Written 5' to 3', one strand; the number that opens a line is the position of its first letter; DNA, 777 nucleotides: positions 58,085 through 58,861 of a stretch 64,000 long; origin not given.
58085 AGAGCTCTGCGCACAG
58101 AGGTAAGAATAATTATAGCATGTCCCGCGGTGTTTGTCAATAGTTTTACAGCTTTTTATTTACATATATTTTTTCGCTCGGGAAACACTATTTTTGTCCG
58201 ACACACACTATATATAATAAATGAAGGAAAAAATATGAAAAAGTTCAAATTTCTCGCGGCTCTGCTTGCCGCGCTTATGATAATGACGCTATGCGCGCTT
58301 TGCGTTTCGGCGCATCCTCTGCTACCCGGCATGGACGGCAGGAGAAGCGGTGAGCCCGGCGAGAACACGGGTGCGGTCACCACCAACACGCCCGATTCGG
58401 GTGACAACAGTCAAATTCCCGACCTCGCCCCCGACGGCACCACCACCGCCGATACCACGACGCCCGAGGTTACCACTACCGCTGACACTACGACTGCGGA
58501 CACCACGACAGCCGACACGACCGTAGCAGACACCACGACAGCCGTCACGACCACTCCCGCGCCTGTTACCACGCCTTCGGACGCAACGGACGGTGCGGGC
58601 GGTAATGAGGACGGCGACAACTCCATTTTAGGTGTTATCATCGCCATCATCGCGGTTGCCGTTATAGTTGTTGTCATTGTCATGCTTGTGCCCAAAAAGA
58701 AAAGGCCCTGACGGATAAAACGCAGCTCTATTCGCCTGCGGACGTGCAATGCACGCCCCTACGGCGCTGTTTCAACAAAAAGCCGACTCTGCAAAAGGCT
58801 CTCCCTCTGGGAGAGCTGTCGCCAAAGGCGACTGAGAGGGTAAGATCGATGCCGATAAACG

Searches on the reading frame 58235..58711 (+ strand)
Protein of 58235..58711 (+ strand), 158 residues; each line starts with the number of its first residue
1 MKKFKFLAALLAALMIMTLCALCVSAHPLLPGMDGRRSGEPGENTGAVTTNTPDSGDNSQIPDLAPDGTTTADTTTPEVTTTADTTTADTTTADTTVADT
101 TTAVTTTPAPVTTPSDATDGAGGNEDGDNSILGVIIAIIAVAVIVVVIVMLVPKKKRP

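Call 7: search_protein_families(library=pfam, proteins=[window:58235-58711:+], max_evalue=0.1)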
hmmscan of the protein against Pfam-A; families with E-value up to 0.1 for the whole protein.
window:58235-58711:+ (158 aa): 5 families
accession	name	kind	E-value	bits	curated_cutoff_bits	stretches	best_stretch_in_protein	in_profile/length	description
PF15102.11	TMEM154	-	1.1e-05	25.8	30.3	1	76-157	6-90/153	TMEM154 protein family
PF05283.16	MGC-24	-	0.0016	19.2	28.5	1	70-145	53-123/140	Multi-glycosylated core protein 24 (MGC-24), sialomucin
PF14283.11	CD1107-like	-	0.005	17.2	26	1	68-156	67-157/158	Mobile element protein CD1107-like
PF09716.15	ETRAMP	-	0.023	15.1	29.1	0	129-156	53-80/81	Malarial early transcribed membrane protein (ETRAMP)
PF04478.17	Mid2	-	0.088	13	23.2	0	90-151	8-68/150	Mid2 like cell wall stress sensor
